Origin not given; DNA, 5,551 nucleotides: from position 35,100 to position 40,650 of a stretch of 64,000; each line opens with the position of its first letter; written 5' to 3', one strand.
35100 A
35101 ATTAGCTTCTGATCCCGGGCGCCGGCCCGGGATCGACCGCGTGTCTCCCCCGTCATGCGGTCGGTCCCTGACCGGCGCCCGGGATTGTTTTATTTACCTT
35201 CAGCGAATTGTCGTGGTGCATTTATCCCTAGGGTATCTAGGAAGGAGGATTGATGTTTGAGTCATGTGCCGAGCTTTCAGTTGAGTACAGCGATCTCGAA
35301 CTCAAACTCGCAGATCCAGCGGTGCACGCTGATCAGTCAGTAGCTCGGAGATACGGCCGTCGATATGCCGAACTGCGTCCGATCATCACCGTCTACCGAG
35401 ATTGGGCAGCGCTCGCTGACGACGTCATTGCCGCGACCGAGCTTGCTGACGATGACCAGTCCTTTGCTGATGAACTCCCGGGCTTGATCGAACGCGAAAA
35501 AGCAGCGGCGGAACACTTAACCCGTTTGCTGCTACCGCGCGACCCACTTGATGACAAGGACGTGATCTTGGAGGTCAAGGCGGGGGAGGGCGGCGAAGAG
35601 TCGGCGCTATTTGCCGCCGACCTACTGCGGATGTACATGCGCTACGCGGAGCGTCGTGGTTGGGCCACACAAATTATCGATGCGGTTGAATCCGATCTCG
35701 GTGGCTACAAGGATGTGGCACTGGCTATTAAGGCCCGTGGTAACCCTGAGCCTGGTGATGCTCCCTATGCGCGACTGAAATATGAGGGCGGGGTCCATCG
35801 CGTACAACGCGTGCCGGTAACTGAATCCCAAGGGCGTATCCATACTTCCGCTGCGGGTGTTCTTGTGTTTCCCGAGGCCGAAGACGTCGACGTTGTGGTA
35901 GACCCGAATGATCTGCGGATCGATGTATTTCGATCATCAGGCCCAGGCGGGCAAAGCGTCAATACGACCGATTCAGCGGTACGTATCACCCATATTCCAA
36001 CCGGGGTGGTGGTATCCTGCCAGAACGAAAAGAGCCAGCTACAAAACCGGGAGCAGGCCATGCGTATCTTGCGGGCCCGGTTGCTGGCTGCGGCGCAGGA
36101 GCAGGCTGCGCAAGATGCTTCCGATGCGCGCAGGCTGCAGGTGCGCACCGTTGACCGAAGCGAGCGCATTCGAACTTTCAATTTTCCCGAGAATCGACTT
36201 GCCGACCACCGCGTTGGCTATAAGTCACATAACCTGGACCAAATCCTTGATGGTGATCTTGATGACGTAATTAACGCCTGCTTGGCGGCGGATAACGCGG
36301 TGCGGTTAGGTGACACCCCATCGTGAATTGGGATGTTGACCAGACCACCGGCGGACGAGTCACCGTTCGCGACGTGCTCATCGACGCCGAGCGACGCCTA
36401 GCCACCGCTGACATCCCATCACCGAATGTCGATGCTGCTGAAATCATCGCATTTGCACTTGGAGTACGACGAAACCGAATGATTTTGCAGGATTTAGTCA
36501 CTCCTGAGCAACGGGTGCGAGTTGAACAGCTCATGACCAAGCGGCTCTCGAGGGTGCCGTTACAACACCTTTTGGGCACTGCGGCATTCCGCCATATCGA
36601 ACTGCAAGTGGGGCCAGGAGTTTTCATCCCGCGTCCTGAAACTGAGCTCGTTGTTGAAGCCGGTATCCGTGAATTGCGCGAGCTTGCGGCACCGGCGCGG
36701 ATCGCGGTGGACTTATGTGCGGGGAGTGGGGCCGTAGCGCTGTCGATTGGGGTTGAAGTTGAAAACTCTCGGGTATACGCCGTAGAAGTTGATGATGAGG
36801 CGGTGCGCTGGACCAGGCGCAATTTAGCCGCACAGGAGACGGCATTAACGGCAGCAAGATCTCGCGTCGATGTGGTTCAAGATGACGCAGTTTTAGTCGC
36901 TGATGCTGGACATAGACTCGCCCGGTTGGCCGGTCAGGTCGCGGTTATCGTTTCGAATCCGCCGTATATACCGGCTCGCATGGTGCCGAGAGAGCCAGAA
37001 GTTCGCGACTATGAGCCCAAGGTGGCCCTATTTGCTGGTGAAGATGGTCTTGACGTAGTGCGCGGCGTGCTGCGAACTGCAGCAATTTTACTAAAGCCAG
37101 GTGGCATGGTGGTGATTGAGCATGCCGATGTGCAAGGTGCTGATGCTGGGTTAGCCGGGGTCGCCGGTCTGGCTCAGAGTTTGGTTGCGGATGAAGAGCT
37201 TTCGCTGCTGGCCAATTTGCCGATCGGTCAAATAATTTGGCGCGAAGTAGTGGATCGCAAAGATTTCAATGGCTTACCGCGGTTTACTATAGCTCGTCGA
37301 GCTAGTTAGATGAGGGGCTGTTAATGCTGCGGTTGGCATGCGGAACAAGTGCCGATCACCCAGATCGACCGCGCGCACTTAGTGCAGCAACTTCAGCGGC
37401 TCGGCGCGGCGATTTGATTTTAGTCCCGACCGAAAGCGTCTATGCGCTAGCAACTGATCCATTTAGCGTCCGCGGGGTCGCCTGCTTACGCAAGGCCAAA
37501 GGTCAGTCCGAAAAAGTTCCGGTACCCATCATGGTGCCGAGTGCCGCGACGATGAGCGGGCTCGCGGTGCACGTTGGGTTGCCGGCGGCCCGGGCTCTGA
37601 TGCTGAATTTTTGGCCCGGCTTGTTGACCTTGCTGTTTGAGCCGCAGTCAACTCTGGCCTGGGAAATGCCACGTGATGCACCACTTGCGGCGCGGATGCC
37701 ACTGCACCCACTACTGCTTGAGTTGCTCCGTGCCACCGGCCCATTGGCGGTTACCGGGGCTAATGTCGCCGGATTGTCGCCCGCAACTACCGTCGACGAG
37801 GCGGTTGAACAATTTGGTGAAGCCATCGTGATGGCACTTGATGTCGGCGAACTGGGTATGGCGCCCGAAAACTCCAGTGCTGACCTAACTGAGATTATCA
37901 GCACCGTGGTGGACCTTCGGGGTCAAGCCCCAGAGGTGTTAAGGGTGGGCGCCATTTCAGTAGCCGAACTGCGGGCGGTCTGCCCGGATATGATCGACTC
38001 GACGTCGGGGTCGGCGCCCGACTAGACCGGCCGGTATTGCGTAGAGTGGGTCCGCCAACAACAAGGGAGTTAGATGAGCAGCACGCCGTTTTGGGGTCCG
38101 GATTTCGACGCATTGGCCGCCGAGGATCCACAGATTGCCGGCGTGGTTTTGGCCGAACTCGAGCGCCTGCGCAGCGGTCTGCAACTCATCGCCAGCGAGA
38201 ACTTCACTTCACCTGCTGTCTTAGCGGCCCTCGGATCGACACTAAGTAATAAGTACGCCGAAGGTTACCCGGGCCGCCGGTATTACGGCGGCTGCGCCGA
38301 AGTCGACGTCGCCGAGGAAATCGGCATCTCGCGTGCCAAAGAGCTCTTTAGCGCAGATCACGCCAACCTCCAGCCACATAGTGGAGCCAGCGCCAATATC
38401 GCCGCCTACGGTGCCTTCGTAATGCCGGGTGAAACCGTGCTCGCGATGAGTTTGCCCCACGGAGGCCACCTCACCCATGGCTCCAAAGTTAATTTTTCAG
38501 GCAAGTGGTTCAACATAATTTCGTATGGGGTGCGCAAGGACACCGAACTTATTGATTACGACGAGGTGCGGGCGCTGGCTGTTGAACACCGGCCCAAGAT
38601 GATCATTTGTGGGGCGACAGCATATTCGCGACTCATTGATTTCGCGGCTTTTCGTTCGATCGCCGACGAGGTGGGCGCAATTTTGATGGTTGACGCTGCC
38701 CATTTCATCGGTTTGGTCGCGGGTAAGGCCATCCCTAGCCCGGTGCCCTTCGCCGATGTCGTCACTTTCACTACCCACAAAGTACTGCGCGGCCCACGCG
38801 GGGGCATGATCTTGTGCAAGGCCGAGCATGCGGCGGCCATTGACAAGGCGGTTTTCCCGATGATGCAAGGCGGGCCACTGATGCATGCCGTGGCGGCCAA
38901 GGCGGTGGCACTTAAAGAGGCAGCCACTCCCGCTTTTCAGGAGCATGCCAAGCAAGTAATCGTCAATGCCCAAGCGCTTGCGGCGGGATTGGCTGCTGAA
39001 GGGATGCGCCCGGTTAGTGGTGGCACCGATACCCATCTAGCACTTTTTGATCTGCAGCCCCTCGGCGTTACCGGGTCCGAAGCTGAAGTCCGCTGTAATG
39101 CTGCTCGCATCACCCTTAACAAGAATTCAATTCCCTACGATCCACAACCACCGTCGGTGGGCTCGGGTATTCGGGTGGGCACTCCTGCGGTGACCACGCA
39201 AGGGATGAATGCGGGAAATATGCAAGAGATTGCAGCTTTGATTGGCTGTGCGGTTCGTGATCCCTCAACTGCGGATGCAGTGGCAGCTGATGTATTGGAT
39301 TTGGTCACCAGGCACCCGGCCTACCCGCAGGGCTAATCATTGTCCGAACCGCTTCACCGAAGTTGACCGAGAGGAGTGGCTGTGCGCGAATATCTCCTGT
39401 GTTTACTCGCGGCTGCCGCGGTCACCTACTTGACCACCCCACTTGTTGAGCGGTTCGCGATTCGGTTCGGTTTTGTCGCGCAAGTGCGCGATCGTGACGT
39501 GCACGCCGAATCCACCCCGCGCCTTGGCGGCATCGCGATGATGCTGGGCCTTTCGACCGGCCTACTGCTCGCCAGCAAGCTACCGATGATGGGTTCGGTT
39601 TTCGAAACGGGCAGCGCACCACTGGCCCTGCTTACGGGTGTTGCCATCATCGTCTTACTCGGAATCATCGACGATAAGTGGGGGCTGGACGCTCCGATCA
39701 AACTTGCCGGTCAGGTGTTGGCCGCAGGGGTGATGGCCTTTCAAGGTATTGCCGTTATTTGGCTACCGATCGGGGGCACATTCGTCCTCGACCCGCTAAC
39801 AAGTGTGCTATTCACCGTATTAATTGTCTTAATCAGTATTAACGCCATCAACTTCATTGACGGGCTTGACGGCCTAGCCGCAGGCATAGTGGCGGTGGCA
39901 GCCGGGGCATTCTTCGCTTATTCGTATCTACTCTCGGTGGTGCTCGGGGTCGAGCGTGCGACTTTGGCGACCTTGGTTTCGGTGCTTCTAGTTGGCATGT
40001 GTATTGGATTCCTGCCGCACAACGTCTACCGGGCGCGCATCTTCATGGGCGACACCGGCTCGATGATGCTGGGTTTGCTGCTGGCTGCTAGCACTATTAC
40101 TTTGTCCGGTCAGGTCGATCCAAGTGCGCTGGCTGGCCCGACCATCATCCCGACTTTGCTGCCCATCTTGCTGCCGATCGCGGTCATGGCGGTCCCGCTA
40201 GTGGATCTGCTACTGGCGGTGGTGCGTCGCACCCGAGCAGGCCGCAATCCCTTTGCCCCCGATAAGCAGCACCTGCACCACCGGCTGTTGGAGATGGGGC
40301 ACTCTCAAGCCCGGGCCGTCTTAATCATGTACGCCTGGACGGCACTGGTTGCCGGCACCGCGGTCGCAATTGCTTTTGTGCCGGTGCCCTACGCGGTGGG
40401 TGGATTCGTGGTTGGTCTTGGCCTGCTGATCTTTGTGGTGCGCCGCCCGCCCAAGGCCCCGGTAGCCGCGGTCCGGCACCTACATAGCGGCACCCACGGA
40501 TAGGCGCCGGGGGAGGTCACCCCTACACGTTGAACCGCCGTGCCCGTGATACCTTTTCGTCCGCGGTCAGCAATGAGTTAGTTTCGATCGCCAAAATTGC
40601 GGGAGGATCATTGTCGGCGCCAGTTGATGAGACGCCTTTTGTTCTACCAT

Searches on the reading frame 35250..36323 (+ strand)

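Call 49: search_protein_families(library=pfam, proteins=[window:35250-36323:+], max_evalue=0.00001)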
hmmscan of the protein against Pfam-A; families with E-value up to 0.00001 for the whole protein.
window:35250-36323:+ (358 aa): 2 families
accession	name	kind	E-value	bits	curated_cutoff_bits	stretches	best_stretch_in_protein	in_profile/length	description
PF03462.23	PCRF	-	3.1e-60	203.8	24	1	11-204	3-194/194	PCRF domain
PF00472.26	RF-1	-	9e-41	138.9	35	1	212-321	2-116/116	RF-1 domain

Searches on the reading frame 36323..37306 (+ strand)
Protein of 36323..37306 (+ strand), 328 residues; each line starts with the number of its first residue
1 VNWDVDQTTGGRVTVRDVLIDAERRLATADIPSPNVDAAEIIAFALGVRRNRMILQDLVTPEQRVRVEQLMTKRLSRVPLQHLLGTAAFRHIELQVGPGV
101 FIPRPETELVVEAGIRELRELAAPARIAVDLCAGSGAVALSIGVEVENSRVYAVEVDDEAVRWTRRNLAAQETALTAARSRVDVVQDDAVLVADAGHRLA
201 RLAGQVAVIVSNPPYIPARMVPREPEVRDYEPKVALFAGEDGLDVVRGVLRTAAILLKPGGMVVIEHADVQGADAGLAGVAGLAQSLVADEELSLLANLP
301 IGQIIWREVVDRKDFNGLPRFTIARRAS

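Call 49: search_protein_families(library=pfam, proteins=[window:36323-37306:+], max_evalue=0.00001)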
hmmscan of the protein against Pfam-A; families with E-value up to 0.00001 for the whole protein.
window:36323-37306:+ (328 aa): 3 families
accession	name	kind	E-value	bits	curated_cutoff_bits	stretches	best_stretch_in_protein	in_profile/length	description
PF17827.6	PrmC_N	-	4.8e-13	49.9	23.4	1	18-85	2-71/71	PrmC N-terminal domain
PF05175.20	MTS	-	7.5e-07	29.4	23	0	124-215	31-108/170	Methyltransferase small domain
PF03602.21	Cons_hypoth95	-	7e-06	26.3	24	0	93-216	12-124/182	Conserved hypothetical protein 95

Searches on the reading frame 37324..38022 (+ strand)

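Call 49: search_protein_families(library=pfam, proteins=[window:37324-38022:+], max_evalue=0.00001)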
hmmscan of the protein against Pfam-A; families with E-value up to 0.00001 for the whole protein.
window:37324-38022:+ (233 aa): 1 family
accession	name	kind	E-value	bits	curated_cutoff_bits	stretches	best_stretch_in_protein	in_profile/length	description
PF01300.24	Sua5_yciO_yrdC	-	3e-31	108.7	25.1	1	26-209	3-178/178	Telomere recombination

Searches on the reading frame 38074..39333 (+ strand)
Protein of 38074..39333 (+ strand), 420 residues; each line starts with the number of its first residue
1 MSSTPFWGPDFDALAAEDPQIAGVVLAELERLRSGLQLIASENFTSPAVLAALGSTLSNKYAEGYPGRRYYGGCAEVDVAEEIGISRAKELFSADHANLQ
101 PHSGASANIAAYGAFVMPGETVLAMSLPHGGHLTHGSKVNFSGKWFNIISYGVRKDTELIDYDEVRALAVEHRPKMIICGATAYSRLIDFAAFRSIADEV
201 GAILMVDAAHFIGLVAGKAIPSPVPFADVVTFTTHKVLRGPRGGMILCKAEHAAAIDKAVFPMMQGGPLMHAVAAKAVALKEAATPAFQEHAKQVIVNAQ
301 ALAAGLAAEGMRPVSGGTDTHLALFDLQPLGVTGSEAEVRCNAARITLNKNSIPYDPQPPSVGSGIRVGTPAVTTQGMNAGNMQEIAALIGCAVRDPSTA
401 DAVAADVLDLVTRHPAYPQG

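Call 49: search_protein_families(library=pfam, proteins=[window:38074-39333:+], max_evalue=0.00001)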
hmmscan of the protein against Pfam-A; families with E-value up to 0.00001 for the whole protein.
window:38074-39333:+ (420 aa): 1 family
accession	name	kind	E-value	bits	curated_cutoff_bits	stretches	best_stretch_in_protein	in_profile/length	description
PF00464.25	SHMT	-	8.4e-148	492.6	27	1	15-390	2-399/399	Serine hydroxymethyltransferase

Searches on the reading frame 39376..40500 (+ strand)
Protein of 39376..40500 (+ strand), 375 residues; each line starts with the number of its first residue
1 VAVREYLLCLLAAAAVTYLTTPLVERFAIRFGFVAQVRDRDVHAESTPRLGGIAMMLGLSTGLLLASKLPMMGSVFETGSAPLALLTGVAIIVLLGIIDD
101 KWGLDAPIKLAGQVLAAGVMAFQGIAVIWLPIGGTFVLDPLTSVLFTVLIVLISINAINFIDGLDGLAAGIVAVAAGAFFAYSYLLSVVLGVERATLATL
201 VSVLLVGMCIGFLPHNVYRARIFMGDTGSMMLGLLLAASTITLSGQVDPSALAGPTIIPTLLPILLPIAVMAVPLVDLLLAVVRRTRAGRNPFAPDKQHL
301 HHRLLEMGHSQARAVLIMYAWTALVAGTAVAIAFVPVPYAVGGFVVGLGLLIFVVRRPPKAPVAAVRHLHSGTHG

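Call 49: search_protein_families(library=pfam, proteins=[window:39376-40500:+], max_evalue=0.00001)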
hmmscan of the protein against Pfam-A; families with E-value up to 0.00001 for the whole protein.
window:39376-40500:+ (375 aa): 1 family
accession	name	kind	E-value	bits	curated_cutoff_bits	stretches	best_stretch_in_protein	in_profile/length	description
PF00953.26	Glycos_transf_4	-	9.8e-36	123.6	27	1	84-243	3-159/160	Glycosyl transferase family 4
